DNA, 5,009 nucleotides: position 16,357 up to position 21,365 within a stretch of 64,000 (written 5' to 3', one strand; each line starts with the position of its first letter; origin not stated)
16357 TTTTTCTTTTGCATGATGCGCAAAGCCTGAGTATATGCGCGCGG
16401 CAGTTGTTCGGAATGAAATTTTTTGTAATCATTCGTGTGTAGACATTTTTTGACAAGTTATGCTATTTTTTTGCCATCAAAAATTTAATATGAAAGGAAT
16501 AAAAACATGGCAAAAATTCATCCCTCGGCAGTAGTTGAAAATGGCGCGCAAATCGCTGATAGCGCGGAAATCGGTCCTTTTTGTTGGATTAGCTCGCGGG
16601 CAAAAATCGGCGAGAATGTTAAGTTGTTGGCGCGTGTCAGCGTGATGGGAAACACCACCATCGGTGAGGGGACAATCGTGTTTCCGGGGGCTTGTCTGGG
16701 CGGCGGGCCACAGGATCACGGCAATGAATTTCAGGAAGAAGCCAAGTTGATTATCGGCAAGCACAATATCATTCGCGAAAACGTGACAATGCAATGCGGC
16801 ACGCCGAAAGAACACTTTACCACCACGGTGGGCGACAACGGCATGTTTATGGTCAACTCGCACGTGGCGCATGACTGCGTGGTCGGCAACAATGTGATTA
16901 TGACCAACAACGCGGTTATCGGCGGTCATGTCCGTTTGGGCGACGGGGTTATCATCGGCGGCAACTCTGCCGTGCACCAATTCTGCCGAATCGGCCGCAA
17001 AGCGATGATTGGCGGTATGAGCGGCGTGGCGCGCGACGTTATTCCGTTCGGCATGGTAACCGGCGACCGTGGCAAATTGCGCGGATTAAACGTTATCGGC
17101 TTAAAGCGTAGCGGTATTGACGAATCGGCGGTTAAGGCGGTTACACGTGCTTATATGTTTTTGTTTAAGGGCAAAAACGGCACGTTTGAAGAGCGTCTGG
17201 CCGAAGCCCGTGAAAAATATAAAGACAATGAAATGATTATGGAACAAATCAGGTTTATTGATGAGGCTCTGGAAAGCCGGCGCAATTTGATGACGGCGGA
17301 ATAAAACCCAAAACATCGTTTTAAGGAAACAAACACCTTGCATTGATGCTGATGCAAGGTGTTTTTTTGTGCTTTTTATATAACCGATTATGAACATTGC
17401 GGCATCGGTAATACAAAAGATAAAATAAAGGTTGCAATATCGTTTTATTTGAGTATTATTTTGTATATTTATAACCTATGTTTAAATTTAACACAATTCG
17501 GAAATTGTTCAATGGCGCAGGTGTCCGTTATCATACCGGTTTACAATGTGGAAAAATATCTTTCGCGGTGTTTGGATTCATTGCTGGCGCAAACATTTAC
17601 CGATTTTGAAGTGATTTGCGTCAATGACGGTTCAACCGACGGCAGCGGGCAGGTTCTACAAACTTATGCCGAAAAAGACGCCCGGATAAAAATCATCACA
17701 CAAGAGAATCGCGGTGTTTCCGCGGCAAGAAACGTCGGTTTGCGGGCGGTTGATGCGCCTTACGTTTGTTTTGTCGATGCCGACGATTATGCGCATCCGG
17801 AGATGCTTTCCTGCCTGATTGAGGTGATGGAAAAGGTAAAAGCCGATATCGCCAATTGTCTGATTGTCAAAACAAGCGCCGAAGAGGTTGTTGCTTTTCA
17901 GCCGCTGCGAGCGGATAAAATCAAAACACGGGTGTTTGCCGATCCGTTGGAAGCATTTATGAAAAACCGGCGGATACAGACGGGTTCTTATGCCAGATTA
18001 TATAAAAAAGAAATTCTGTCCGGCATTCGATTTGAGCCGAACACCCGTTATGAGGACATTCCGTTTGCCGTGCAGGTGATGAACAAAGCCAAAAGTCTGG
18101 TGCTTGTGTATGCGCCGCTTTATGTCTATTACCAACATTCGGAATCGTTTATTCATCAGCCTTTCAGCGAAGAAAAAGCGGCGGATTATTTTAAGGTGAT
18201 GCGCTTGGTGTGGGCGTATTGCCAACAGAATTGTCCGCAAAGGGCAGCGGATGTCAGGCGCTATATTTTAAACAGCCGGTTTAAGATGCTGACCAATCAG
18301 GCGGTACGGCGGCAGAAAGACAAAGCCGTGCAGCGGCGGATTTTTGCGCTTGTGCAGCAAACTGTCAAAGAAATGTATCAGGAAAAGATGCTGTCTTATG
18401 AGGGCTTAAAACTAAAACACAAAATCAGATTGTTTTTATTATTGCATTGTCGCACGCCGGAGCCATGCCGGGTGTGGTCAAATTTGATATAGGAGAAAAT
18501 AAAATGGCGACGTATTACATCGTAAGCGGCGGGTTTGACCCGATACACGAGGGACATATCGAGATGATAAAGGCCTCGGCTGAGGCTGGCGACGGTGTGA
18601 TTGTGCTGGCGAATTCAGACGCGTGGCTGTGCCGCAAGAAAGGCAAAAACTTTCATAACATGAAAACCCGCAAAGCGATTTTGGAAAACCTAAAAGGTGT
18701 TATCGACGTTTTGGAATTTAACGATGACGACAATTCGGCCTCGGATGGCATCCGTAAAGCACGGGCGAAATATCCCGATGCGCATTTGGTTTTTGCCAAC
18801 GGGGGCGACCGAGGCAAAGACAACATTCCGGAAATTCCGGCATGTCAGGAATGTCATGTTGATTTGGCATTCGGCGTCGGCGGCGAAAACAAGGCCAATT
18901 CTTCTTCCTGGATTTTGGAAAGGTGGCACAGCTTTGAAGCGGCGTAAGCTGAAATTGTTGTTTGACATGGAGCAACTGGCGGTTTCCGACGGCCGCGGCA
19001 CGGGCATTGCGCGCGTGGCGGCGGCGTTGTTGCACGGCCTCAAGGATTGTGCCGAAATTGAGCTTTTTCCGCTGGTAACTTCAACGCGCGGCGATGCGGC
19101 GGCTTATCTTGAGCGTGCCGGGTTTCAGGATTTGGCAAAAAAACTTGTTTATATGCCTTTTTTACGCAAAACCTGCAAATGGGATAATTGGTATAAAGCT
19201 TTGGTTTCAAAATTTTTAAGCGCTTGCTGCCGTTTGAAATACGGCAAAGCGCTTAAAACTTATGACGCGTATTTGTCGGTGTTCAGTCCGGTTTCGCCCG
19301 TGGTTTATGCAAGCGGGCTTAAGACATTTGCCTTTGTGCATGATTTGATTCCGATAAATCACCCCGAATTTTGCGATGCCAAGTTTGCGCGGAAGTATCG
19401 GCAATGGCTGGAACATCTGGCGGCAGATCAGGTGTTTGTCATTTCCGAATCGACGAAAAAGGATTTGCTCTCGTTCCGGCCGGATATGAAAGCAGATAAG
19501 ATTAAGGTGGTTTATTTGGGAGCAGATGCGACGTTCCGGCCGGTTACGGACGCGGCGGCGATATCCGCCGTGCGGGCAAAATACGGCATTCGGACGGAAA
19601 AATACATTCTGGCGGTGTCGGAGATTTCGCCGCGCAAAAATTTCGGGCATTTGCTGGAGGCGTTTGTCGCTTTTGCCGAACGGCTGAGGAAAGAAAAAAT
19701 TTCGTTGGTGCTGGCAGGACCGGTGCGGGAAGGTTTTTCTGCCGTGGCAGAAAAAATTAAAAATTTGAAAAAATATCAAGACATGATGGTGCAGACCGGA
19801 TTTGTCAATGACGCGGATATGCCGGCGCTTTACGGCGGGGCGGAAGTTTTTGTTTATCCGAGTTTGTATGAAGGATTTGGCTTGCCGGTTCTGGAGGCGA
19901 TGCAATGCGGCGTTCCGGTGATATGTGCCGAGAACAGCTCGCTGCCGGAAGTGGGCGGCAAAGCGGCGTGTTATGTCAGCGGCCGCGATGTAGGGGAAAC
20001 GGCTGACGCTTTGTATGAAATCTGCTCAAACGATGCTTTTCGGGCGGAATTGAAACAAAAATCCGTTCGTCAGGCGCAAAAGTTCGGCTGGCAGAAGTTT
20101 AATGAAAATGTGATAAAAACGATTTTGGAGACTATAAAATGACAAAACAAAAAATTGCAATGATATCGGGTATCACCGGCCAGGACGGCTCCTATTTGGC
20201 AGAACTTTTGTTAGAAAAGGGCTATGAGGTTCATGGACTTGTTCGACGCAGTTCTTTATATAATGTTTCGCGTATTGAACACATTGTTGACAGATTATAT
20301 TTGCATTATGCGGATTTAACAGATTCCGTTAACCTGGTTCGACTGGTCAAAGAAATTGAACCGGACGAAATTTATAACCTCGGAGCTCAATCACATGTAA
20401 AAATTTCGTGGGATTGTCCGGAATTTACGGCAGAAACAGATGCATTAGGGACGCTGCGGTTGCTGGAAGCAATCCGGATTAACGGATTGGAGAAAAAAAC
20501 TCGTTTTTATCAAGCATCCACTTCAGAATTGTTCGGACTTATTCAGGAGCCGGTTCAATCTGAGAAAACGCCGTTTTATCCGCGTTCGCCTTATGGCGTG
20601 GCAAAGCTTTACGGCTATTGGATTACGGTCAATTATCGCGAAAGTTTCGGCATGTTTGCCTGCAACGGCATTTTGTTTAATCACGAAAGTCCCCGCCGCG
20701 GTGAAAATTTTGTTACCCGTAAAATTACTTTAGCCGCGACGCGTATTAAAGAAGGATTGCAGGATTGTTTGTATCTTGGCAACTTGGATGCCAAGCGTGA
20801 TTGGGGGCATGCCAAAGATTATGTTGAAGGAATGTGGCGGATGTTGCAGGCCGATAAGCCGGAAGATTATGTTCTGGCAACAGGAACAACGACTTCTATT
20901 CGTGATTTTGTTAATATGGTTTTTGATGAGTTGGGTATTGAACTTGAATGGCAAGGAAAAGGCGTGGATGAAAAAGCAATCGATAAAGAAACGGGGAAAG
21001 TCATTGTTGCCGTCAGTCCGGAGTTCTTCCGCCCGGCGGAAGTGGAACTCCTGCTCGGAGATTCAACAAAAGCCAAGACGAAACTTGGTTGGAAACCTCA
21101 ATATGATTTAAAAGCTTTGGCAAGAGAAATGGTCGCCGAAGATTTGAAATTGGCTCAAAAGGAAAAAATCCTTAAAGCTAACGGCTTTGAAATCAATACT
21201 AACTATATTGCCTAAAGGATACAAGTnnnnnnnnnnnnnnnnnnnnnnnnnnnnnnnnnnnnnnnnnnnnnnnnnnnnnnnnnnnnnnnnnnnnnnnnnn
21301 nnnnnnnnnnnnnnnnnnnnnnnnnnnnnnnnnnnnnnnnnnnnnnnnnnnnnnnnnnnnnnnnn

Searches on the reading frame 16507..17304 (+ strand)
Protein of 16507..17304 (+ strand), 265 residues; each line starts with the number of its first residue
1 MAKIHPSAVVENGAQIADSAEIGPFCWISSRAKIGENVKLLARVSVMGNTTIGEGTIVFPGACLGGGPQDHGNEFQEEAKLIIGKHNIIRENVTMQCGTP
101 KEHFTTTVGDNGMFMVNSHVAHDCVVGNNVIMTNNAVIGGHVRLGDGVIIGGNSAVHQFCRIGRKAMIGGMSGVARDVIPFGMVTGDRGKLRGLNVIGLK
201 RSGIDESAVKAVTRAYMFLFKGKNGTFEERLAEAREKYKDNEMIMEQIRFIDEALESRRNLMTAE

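Call 37: search_protein_families(library=pfam, proteins=[window:16507-17304:+], max_evalue=0.00001)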
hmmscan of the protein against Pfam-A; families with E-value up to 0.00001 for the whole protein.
window:16507-17304:+ (265 aa): 3 families
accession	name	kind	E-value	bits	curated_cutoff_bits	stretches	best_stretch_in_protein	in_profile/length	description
PF00132.30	Hexapep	-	1.3e-25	88.4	27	1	32-66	2-36/36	Bacterial transferase hexapeptide (six repeats)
PF13720.11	Acetyltransf_11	-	1.3e-18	67.6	24.5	1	177-259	1-79/82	Udp N-acetylglucosamine O-acyltransferase; Domain 2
PF25084.1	LbH_EIF2B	-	5.9e-07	29.9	54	0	106-166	28-103/105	EIF2B subunit epsilon LbH domain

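Call 76: search_protein_families(library=ncbifam, proteins=[window:16507-17304:+], max_evalue=1e-10)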
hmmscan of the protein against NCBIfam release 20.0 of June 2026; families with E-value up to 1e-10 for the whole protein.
window:16507-17304:+ (265 aa): 5 families
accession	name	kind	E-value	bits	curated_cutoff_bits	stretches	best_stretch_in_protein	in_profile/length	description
NF003657.0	PRK05289.1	equivalog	1.5e-94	316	226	1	1-262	3-259/264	acyl-ACP--UDP-N-acetylglucosamine O-acyltransferase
TIGR01852.1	lipid_A_lpxA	equivalog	5.6e-92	307.6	231.05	1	4-258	1-250/254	acyl-ACP--UDP-N-acetylglucosamine O-acyltransferase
NF002060.0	PRK00892.1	subfamily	1.2e-21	77.2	207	1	2-184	120-306/345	UDP-3-O-(3-hydroxymyristoyl)glucosamine N-acyltransferase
TIGR01853.1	lipid_A_lpxD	equivalog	1.6e-21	76.6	242.5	1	2-181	111-294/325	UDP-3-O-(3-hydroxymyristoyl)glucosamine N-acyltransferase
TIGR03570.1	NeuD_NnaD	subfamily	3.3e-21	75.8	160.8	1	82-187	101-199/202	NeuD/PglB/VioB family sugar acetyltransferase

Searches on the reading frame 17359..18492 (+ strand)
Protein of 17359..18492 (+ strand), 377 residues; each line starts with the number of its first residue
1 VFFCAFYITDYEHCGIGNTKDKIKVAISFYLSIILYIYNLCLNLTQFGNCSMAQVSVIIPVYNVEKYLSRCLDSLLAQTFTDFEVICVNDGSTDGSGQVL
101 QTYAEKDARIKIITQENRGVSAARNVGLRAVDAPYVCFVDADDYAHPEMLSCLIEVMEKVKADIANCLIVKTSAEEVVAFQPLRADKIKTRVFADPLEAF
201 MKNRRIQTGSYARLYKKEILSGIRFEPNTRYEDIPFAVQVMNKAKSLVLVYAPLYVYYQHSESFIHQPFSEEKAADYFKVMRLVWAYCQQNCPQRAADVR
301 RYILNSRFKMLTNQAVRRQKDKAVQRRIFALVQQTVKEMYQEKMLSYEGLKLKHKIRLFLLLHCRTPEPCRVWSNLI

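Call 37: search_protein_families(library=pfam, proteins=[window:17359-18492:+], max_evalue=0.00001)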
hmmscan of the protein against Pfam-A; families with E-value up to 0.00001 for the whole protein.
window:17359-18492:+ (377 aa): 3 families
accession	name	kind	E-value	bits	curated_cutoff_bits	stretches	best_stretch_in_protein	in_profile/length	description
PF00535.33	Glycos_transf_2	-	4.1e-39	134.6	23.3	1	56-189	1-132/168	Glycosyl transferase family 2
PF13641.12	Glyco_tranf_2_3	-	3.5e-14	53.8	27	1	54-200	2-152/230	Glycosyltransferase like family 2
PF10111.15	Glyco_tranf_2_2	-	4.5e-12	46.5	27.3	1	56-169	1-119/276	Glycosyltransferase like family 2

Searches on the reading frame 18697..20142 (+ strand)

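Call 37: search_protein_families(library=pfam, proteins=[window:18697-20142:+], max_evalue=0.00001)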
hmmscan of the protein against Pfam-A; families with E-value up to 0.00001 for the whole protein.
window:18697-20142:+ (481 aa): 4 families
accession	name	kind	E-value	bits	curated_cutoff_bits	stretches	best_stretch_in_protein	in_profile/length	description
PF00534.26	Glycos_transf_1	-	3.2e-27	95.6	26.4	1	293-455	6-168/172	Glycosyl transferases group 1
PF13692.12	Glyco_trans_1_4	-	2.5e-24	86.6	27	1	302-445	2-142/142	Glycosyl transferases group 1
PF20706.3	GT4-conflict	-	9.9e-12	45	26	1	311-415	209-315/385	Family 4 Glycosyltransferase in conflict systems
PF13439.12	Glyco_transf_4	-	2.2e-07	31.5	28.5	1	155-278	49-168/170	Glycosyltransferase Family 4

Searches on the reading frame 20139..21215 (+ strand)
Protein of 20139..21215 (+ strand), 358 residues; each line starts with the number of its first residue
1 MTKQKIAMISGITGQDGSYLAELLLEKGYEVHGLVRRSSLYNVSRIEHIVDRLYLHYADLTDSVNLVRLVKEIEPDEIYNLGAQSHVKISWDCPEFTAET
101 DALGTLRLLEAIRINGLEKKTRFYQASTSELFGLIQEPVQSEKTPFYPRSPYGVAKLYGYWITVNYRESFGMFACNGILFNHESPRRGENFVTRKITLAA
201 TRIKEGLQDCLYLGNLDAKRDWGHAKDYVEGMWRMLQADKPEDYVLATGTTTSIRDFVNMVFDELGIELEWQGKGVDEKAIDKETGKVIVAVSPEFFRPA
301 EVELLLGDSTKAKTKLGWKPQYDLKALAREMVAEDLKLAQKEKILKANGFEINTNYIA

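Call 37: search_protein_families(library=pfam, proteins=[window:20139-21215:+], max_evalue=0.00001)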
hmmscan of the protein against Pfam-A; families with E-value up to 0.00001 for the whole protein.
window:20139-21215:+ (358 aa): 3 families
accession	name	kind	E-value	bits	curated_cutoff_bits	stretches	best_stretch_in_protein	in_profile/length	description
PF16363.11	GDP_Man_Dehyd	-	1.4e-148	495.3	27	1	8-331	1-332/332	GDP-mannose 4,6 dehydratase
PF01370.27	Epimerase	-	8.3e-72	241.9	20.9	1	8-247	2-240/240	NAD dependent epimerase/dehydratase family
PF04321.23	RmlD_sub_bind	-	3.3e-07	30.1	27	1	8-201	4-169/287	RmlD substrate binding domain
